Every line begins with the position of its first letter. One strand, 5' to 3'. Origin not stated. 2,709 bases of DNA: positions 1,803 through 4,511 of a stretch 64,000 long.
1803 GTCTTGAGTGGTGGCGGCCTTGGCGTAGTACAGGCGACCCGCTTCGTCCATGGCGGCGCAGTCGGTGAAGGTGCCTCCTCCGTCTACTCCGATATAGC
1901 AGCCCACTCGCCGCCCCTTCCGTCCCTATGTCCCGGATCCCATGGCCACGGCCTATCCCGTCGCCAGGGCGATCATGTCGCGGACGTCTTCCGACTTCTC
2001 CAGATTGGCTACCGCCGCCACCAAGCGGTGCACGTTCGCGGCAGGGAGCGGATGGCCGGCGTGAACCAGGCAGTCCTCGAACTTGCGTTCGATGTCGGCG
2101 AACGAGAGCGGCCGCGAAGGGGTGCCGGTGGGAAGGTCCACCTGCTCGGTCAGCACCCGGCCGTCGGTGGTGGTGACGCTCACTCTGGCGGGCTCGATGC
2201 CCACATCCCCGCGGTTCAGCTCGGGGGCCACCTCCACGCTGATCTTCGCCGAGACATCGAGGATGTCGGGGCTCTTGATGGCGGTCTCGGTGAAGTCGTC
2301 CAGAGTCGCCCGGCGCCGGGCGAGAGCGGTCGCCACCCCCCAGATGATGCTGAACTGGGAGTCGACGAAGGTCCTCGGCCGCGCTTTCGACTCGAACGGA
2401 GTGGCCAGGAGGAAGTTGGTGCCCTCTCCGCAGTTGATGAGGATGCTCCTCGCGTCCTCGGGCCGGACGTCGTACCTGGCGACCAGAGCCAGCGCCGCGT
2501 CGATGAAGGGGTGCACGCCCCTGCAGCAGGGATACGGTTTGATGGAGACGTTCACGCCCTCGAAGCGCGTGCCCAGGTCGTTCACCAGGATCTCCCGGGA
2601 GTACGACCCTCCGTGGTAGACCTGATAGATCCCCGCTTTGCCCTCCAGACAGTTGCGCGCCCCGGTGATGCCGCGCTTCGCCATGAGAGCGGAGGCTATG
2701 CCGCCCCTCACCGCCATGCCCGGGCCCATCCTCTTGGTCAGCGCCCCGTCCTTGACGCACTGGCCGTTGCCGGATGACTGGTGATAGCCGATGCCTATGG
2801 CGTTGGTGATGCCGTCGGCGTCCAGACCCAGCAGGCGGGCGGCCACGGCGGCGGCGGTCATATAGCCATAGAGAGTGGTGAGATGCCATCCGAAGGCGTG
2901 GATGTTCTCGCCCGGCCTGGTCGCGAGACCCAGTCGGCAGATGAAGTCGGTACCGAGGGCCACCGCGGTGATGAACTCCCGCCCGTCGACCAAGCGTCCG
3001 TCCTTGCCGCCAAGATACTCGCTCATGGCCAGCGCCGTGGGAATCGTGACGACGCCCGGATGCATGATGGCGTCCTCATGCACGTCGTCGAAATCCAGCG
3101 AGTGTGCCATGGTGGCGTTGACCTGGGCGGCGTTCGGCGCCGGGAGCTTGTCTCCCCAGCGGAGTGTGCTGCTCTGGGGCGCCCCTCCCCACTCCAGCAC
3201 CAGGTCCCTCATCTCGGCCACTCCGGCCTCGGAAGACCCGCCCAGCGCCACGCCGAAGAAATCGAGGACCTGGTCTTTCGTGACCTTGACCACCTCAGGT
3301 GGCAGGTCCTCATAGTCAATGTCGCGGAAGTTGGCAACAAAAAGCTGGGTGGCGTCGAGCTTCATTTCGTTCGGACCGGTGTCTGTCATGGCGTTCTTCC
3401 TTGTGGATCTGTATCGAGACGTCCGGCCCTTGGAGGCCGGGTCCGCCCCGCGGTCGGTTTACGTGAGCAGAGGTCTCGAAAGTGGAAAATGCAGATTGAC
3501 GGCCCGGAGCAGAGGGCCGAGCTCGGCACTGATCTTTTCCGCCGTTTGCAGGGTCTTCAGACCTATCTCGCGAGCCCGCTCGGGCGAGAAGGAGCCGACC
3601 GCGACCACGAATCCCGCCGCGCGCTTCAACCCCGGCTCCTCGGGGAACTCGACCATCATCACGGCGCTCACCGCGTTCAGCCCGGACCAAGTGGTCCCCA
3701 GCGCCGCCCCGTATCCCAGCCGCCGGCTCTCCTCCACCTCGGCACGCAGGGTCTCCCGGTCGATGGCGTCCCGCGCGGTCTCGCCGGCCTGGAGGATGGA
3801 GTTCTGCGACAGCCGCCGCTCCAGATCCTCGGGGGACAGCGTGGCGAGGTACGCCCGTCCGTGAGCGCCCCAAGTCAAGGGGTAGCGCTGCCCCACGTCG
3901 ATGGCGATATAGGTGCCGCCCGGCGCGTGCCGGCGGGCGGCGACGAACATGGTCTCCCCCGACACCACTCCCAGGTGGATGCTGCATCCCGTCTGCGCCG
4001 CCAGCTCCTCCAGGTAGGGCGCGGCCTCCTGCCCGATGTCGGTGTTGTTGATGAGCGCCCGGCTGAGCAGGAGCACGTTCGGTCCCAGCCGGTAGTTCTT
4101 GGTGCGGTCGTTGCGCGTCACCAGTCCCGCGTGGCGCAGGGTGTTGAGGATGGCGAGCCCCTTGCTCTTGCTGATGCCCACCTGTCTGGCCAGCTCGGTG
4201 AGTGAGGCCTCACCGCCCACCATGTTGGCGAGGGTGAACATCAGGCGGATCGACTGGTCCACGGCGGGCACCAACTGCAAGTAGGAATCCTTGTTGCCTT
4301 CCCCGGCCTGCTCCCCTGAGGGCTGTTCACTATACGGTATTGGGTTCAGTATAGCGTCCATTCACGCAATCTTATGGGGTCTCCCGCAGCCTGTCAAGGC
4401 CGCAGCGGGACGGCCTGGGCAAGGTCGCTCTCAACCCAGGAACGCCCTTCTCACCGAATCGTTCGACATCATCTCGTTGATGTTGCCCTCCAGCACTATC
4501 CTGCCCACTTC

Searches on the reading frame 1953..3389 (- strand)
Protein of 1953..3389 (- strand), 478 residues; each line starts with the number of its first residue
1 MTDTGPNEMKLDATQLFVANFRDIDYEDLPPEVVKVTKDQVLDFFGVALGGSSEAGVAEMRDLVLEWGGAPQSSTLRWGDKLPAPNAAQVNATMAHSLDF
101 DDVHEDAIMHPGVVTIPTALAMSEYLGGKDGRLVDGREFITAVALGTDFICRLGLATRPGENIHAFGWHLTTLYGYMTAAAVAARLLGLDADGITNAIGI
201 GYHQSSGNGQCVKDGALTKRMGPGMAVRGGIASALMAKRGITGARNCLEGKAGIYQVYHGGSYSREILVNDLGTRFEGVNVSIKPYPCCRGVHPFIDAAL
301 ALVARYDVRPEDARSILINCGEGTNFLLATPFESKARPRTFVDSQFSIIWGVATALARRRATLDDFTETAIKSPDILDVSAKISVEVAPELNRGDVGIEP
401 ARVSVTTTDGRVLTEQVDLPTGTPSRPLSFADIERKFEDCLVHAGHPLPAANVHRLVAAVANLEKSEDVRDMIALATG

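Call 46: search_protein_families(library=pfam, proteins=[window:1953-3389:-], max_evalue=0.0001)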
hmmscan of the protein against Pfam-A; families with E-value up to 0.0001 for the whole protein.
window:1953-3389:- (478 aa): 2 families
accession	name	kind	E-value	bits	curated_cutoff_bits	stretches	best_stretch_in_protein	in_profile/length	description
PF03972.19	MmgE_PrpD_N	-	1.8e-60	204.6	32.1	1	23-261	9-238/244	MmgE/PrpD N-terminal domain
PF19305.4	MmgE_PrpD_C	-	5.2e-34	118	32.1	1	286-444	1-155/173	MmgE/PrpD C-terminal domain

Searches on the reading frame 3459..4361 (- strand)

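Call 46: search_protein_families(library=pfam, proteins=[window:3459-4361:-], max_evalue=0.0001)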
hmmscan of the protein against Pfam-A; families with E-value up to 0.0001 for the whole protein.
window:3459-4361:- (300 aa): 2 families
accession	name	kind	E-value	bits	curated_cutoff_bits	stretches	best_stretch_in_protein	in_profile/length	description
PF01614.24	IclR_C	-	1.2e-19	71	24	1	104-278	4-173/174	Bacterial transcriptional regulator IclR C-terminal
PF09339.16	HTH_IclR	-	1.8e-05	24.9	22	1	49-84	17-51/52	IclR helix-turn-helix domain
